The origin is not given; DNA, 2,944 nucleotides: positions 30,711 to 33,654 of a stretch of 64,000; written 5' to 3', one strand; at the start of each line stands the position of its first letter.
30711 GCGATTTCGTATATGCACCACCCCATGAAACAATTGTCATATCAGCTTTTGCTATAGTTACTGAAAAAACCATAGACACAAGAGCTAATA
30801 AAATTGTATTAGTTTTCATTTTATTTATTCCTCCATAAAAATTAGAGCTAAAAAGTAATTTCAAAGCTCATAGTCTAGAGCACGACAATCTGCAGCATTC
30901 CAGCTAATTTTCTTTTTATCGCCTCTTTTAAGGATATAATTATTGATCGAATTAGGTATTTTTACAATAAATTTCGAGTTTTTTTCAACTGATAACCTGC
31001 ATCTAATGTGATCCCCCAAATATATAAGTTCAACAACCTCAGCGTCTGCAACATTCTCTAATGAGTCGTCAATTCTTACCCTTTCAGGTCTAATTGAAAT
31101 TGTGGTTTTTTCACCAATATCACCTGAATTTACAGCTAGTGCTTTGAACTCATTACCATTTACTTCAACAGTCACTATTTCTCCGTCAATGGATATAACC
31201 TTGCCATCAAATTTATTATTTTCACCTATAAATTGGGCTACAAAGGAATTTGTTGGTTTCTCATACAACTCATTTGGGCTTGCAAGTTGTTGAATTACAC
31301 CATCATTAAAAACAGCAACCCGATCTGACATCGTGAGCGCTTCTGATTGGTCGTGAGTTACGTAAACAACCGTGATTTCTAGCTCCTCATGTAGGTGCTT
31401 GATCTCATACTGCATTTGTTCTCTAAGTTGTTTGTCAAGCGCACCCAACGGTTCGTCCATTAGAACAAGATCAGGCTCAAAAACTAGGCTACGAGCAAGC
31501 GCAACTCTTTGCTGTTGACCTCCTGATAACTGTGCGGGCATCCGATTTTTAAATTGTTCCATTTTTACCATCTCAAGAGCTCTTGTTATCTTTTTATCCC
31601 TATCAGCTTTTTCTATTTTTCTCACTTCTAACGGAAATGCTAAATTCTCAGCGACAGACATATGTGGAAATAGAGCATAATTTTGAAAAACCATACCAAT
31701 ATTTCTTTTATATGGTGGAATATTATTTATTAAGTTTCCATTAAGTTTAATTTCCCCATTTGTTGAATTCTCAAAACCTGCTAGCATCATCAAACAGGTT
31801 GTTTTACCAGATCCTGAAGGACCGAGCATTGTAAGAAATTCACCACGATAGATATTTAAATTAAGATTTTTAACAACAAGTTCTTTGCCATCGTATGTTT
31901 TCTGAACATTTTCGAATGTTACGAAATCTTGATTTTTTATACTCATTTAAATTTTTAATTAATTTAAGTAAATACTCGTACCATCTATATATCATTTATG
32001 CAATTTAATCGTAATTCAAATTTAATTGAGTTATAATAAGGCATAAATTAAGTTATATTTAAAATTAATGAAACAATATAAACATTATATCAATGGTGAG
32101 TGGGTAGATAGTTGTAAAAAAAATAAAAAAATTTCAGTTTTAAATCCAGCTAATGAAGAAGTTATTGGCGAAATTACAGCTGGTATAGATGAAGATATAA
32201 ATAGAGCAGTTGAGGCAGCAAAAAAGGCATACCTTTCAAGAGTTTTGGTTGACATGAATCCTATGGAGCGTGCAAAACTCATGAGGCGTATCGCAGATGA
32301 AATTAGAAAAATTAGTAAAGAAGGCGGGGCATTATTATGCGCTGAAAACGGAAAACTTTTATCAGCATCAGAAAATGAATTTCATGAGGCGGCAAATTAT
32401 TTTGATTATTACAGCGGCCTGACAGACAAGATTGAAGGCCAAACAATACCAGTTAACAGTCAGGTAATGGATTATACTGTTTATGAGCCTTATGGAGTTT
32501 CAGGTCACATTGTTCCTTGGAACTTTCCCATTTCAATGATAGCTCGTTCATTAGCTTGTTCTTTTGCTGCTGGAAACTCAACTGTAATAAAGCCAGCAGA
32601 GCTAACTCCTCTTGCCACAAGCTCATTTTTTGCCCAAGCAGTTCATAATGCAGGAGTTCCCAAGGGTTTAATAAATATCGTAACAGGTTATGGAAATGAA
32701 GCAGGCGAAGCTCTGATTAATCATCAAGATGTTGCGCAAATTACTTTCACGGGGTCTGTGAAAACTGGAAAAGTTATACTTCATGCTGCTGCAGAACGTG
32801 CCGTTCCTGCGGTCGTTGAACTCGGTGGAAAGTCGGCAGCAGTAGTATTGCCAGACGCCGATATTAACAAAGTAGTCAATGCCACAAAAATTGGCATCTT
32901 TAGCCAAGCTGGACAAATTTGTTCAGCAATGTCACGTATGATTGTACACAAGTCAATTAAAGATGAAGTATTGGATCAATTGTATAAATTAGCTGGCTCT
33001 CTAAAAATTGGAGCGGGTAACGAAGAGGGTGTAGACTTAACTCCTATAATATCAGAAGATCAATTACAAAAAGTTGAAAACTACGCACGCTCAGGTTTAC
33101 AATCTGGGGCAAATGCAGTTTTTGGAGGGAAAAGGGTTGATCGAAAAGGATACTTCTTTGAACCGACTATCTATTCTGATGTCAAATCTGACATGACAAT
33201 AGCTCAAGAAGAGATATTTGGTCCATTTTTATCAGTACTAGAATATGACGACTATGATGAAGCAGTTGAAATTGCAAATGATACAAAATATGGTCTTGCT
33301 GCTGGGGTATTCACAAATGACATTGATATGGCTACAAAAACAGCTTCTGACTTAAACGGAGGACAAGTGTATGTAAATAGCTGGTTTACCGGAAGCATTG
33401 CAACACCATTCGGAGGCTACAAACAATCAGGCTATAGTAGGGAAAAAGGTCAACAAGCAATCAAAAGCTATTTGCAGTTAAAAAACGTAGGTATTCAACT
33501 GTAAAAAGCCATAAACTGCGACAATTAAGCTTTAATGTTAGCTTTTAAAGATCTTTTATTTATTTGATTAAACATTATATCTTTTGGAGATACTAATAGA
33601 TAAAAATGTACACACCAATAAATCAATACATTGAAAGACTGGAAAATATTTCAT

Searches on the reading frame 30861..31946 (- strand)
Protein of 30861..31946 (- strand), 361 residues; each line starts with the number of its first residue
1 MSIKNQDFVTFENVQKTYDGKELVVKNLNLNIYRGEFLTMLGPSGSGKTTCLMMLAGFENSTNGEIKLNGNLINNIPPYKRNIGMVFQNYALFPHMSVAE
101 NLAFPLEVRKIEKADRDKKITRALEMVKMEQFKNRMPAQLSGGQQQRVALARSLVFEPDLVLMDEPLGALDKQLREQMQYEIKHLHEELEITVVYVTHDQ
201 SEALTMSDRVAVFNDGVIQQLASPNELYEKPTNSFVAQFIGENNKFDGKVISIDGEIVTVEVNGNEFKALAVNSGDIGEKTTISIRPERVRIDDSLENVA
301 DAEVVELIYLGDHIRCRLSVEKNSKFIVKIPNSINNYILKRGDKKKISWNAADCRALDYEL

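Call 72: search_protein_families(library=ncbifam, proteins=[window:30861-31946:-])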
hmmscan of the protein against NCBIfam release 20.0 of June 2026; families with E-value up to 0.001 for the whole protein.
window:30861-31946:- (361 aa): 186 families (the best 25 are shown)
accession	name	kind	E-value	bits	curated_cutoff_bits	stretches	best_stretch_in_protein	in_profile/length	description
NF006987.0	PRK09452.1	equivalog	1.7e-112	375.9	482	1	4-325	13-338/378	spermidine/putrescine ABC transporter ATP-binding protein PotA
TIGR01187.1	potA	subfamily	7.3e-111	370.4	355.6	1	40-355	1-323/325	polyamine ABC transporter ATP-binding protein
NF043075.1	MMSYN1_0197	equivalog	6.4e-106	354.1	550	1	9-332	3-319/341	spermidine/putrescine ABC transporter ATP-binding protein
TIGR03265.1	PhnT2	equivalog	8.4e-103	344.3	457.7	1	7-355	3-350/353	putative 2-aminoethylphosphonate ABC transporter ATP-binding protein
NF008653.0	PRK11650.1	subfamily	1.4e-100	336.8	432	1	9-335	4-328/357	sn-glycerol-3-phosphate ABC transporter ATP-binding protein UgpC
TIGR03258.1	PhnT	equivalog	7.4e-91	304.8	499.15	1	9-353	9-353/359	2-aminoethylphosphonate ABC transport system ATP-binding subunit PhnT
NF008513.0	PRK11432.1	equivalog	1.7e-90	303.5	496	1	4-322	2-315/351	ferric ABC transporter ATP-binding protein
NF008621.0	PRK11607.1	equivalog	2e-90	303.4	613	1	10-356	21-374/377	putrescine ABC transporter ATP-binding subunit PotG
NF008233.0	PRK11000.1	equivalog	2.1e-90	303.2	568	1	9-355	4-351/369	maltose/maltodextrin ABC transporter ATP-binding protein MalK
NF040840.2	tungstate_WtpC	equivalog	6.4e-86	288.7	440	1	11-351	4-341/347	tungstate ABC transporter ATP-binding protein WtpC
NF040933.2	ABC_arch_GlcV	equivalog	1.6e-85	287.1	450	1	9-325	3-328/357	glucose ABC transporter ATP-binding protein GlcV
TIGR00968.1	3a0106s01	subfamily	9.1e-84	280.7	342.75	1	11-245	3-236/237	sulfate ABC transporter ATP-binding protein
NF008105.0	PRK10851.1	equivalog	1.4e-79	267.5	502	1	10-263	4-257/362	sulfate/thiosulfate ABC transporter ATP-binding protein CysA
TIGR01186.1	proV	subfamily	1.5e-70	238.1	326.6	1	20-244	4-234/363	betaine/proline/choline family ABC transporter ATP-binding protein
NF040729.1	ABC_ATP_SaoA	equivalog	3.3e-63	213.4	360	1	10-215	3-208/248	ABC transporter ATP-binding protein SaoA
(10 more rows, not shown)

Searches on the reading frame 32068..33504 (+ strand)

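Call 72: search_protein_families(library=ncbifam, proteins=[window:32068-33504:+])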
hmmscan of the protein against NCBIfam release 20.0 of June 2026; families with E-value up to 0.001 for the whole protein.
window:32068-33504:+ (478 aa): 44 families (the best 25 are shown)
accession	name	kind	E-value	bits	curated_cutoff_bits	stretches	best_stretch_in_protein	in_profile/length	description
TIGR01804.1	BADH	equivalog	8.6e-135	449.8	668.6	1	7-472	1-467/467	betaine-aldehyde dehydrogenase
TIGR02299.1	HpaE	equivalog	2.7e-125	418.7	638.35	1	5-476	2-476/488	5-carboxymethyl-2-hydroxymuconate semialdehyde dehydrogenase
NF009725.0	PRK13252.1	equivalog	9.5e-125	416.8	593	1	2-478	5-481/488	betaine-aldehyde dehydrogenase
NF045735.1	PaDhStyDPseudo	equivalog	3.6e-120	401.9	850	1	6-476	5-481/483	phenylacetaldehyde dehydrogenase StyD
NF045736.1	PaDhStyDRhodo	equivalog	1.4e-118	396.5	800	1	6-476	5-477/479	phenylacetaldehyde dehydrogenase StyD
NF042993.1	AlphKGSA_gudD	equivalog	2.1e-115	386.2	770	1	2-476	2-480/481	alpha-ketoglutaric semialdehyde dehydrogenase GucD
NF010000.0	PRK13473.1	subfamily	4.4e-115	385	615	1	3-476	2-472/475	aminobutyraldehyde dehydrogenase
NF052305.1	DioxValDhHalo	equivalog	2.5e-114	382.9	750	1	2-474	3-479/483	2,5-dioxovalerate dehydrogenase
NF007497.0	PRK10090.1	equivalog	1.9e-113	379.8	500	1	1-477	4-478/480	aldehyde dehydrogenase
TIGR01780.1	SSADH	subfamily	9.9e-109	364.2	646.35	1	24-472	1-448/448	succinate-semialdehyde dehydrogenase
TIGR03216.1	OH_muco_semi_DH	equivalog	1.4e-108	363.6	693.25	1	4-477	1-480/481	2-hydroxymuconic semialdehyde dehydrogenase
NF006916.0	PRK09407.1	equivalog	3.9e-107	359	521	1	17-476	31-492/526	succinic semialdehyde dehydrogenase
NF002852.0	PRK03137.1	subfamily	1.1e-106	357.7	648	1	2-474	35-510/514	L-glutamate gamma-semialdehyde dehydrogenase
TIGR01237.1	D1pyr5carbox2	equivalog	2.1e-104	350.1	659.65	1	2-475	31-508/511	L-glutamate gamma-semialdehyde dehydrogenase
NF050026.1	AcaldDHExaC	equivalog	5.6e-103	345.2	900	1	2-474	14-491/503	acetaldehyde dehydrogenase ExaC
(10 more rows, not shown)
